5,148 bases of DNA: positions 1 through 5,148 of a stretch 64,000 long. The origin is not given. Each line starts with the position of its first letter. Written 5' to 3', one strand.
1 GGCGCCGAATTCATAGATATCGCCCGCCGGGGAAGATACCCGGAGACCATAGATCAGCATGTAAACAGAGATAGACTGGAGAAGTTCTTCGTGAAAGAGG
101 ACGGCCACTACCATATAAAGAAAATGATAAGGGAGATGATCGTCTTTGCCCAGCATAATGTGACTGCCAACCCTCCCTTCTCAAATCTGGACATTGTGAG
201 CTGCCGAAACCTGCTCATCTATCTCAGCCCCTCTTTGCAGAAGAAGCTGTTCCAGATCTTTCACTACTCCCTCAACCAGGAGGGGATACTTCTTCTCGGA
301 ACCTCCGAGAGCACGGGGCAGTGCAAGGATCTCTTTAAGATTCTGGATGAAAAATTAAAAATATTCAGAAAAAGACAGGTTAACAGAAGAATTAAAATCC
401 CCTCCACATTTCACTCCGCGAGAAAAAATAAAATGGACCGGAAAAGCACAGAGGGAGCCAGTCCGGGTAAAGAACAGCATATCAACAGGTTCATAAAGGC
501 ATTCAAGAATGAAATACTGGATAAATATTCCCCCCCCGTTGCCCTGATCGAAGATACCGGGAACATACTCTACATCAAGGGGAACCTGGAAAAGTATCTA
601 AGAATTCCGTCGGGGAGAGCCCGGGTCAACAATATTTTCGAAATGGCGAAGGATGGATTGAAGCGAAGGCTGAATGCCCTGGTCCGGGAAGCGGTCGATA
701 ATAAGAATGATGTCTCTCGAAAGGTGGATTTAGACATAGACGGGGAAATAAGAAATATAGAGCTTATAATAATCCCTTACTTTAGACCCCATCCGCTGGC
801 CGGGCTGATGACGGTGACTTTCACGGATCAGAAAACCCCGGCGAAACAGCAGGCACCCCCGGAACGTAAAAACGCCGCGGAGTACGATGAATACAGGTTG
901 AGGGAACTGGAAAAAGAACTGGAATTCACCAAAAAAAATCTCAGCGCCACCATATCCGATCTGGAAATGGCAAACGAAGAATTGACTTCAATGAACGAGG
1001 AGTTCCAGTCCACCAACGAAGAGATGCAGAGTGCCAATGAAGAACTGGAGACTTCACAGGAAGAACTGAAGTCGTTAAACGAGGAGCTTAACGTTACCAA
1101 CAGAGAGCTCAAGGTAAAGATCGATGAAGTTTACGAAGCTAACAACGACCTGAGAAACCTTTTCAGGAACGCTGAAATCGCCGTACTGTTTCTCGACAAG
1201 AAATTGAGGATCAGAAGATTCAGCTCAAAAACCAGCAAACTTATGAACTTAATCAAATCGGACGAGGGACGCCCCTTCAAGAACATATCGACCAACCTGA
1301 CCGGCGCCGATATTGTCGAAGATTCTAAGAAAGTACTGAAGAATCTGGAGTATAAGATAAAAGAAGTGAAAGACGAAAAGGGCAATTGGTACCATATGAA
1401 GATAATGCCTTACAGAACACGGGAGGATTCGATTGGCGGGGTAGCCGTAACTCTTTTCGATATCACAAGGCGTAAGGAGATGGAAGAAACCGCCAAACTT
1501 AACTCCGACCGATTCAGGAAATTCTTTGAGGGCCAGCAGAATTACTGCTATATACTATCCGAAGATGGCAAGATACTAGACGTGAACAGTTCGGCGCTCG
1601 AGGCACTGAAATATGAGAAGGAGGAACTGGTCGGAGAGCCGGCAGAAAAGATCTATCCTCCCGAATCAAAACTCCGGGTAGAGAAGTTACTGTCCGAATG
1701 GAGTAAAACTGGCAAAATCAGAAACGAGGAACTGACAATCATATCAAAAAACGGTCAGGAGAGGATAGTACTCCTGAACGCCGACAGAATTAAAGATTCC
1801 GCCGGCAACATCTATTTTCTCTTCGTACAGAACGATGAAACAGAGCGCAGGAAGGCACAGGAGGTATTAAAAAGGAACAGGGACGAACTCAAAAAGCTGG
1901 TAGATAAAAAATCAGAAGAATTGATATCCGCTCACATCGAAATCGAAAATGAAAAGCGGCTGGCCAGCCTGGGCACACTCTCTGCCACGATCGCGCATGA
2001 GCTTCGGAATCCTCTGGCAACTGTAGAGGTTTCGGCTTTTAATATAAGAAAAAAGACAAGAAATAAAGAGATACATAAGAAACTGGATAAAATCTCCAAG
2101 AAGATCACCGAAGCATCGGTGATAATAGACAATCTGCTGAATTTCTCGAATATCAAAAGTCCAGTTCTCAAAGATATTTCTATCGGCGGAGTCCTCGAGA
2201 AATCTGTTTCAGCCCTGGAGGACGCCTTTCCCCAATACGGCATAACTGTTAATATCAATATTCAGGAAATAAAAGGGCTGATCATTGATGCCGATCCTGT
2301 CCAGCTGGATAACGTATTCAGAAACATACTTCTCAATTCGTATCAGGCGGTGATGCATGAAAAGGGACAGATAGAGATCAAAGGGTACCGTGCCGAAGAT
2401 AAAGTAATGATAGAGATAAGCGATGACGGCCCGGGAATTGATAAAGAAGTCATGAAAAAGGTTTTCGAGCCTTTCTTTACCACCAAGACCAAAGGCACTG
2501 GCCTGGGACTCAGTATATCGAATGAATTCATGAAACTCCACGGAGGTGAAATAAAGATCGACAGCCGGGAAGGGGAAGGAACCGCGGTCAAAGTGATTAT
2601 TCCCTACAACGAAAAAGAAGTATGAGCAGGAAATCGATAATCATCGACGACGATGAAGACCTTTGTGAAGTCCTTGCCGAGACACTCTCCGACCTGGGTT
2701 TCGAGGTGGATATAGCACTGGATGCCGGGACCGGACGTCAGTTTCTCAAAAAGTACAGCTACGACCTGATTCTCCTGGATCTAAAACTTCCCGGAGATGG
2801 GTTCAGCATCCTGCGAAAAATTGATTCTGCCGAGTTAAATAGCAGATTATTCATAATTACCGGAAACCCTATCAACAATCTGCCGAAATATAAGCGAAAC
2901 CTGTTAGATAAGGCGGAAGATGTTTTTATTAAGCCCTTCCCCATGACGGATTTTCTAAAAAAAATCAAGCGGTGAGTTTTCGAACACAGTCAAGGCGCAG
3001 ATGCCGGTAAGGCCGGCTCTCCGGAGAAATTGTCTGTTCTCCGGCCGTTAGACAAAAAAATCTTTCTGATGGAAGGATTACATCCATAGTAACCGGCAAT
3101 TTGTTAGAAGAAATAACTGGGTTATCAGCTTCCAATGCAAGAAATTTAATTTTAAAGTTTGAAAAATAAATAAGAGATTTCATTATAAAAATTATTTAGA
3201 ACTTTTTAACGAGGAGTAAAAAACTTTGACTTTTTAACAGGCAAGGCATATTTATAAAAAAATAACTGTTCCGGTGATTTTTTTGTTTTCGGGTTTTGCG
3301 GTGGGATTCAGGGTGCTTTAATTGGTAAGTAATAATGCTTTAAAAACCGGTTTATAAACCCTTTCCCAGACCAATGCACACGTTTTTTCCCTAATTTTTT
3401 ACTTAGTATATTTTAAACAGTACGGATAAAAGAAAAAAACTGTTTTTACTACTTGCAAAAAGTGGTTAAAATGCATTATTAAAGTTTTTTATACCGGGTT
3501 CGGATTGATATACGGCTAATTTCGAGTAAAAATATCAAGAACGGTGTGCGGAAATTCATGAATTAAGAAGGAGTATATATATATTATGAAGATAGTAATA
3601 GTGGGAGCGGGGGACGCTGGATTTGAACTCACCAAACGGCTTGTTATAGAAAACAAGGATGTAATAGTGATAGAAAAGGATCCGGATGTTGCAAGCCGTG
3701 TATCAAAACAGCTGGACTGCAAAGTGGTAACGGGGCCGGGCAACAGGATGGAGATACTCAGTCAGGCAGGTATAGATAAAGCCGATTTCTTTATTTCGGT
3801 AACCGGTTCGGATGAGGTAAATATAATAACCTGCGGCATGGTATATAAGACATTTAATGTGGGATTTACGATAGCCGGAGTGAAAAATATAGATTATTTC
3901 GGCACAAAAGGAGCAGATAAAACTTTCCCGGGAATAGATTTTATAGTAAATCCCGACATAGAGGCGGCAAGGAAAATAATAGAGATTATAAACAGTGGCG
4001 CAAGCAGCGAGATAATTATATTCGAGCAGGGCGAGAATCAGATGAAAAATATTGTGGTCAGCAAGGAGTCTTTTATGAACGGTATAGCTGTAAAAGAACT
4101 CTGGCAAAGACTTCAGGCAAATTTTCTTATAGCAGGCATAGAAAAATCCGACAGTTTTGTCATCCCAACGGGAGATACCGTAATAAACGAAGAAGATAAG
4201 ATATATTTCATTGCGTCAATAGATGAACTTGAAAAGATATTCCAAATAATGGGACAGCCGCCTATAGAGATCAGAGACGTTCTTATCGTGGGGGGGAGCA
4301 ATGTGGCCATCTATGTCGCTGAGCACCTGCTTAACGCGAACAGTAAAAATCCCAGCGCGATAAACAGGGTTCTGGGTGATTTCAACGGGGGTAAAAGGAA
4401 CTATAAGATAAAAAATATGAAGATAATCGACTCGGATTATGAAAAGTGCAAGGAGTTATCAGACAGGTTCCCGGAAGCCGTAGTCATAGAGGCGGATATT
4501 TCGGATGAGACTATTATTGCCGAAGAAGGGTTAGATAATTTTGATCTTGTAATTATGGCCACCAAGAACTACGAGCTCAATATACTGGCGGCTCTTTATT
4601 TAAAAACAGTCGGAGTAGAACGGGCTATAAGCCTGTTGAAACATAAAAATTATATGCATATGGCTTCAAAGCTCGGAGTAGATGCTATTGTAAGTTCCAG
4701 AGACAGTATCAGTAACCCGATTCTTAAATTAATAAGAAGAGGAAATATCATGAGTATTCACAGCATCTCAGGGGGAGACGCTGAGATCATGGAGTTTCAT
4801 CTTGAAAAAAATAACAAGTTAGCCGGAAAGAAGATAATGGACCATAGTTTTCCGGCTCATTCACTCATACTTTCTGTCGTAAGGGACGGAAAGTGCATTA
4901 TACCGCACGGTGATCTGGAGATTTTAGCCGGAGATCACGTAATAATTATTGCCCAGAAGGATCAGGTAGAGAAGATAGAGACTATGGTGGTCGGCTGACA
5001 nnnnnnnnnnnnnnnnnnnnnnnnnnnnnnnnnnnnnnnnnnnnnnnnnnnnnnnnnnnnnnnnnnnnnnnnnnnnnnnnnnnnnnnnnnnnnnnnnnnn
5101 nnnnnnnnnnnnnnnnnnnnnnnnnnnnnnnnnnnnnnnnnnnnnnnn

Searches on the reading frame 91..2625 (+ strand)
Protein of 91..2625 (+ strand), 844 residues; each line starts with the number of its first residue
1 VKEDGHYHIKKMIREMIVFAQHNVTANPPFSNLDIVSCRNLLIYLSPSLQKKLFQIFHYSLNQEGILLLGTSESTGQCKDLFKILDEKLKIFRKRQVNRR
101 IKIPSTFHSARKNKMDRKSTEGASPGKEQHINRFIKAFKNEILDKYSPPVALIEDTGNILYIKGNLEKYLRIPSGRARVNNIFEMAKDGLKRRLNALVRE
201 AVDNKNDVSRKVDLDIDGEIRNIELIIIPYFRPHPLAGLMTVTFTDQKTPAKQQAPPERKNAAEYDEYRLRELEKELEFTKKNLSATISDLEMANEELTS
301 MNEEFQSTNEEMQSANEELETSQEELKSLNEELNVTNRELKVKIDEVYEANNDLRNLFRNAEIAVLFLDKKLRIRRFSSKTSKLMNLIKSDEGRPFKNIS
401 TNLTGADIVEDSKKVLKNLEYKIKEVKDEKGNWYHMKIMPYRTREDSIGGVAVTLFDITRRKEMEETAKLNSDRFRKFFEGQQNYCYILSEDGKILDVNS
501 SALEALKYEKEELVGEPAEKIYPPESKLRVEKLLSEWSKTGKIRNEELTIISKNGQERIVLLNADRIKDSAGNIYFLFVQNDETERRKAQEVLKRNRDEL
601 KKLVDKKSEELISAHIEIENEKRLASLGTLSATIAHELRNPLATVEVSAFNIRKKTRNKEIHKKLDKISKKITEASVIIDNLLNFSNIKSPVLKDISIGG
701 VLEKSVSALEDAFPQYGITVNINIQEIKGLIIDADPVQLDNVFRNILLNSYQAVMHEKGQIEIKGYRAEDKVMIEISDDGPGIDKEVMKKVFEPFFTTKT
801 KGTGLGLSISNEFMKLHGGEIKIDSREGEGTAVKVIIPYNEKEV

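Call 57: search_protein_families(library=pfam, proteins=[window:91-2625:+], max_evalue=0.0001)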
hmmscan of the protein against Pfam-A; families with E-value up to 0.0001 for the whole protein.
window:91-2625:+ (844 aa): 8 families
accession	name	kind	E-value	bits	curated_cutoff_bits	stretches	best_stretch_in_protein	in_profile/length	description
PF02518.31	HATPase_c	-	2.9e-25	89.3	26.4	1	735-839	2-109/111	Histidine kinase-, DNA gyrase B-, and HSP90-like ATPase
PF13596.12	PAS_10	-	3.3e-25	89.2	22.1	1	354-459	1-106/106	PAS domain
PF01739.24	CheR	-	4e-21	75.8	27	1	2-87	105-191/195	CheR methyltransferase, SAM binding domain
PF08448.16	PAS_4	-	2e-18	67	23.1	1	480-587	2-109/110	PAS fold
PF13426.13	PAS_9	-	3.4e-16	59.8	27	1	486-585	3-103/103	PAS domain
PF00989.32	PAS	-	1.9e-11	44.4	22.6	1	474-582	2-112/113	PAS fold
PF00512.31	HisKA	-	1.3e-08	35.2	26.9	1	627-690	2-65/66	His Kinase A (phospho-acceptor) domain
PF08447.18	PAS_3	-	2.1e-05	25.1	25.6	1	496-576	2-84/89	PAS fold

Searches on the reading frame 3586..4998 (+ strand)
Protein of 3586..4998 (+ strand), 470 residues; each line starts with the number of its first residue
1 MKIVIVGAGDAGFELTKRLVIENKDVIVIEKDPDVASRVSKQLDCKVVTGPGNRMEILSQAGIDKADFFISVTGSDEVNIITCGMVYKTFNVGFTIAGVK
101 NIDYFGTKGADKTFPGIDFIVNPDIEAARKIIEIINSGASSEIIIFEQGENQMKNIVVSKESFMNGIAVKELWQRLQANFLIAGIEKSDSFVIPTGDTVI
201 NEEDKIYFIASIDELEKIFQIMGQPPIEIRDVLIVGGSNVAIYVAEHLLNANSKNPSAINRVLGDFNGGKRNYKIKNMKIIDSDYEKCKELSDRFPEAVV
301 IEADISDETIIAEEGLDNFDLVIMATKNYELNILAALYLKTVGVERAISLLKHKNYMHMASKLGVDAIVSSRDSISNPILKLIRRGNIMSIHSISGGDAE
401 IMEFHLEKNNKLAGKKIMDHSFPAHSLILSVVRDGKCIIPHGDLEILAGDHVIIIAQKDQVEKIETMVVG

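Call 57: search_protein_families(library=pfam, proteins=[window:3586-4998:+], max_evalue=0.0001)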
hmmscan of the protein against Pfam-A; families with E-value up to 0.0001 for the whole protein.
window:3586-4998:+ (470 aa): 6 families
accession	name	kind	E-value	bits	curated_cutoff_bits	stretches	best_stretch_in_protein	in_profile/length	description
PF02254.24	TrkA_N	-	3.2e-39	134.3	23.8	2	3-104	1-101/116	TrkA-N domain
PF02080.26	TrkA_C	-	1.9e-24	85.8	27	2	401-465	1-67/71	TrkA-C domain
PF13241.12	NAD_binding_7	-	4.4e-09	37.3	22.1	0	230-332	8-75/104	Putative NAD(P)-binding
PF01488.26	Shikimate_DH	-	3.6e-08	34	24.3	0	2-88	14-97/138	Shikimate / quinate 5-dehydrogenase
PF07992.20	Pyr_redox_2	-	1.7e-05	24.8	26.1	0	1-253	1-166/291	Pyridine nucleotide-disulphide oxidoreductase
PF06241.17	Castor_Poll_mid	-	2.2e-05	24.8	26.7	0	403-465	31-97/104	Castor and Pollux, part of voltage-gated ion channel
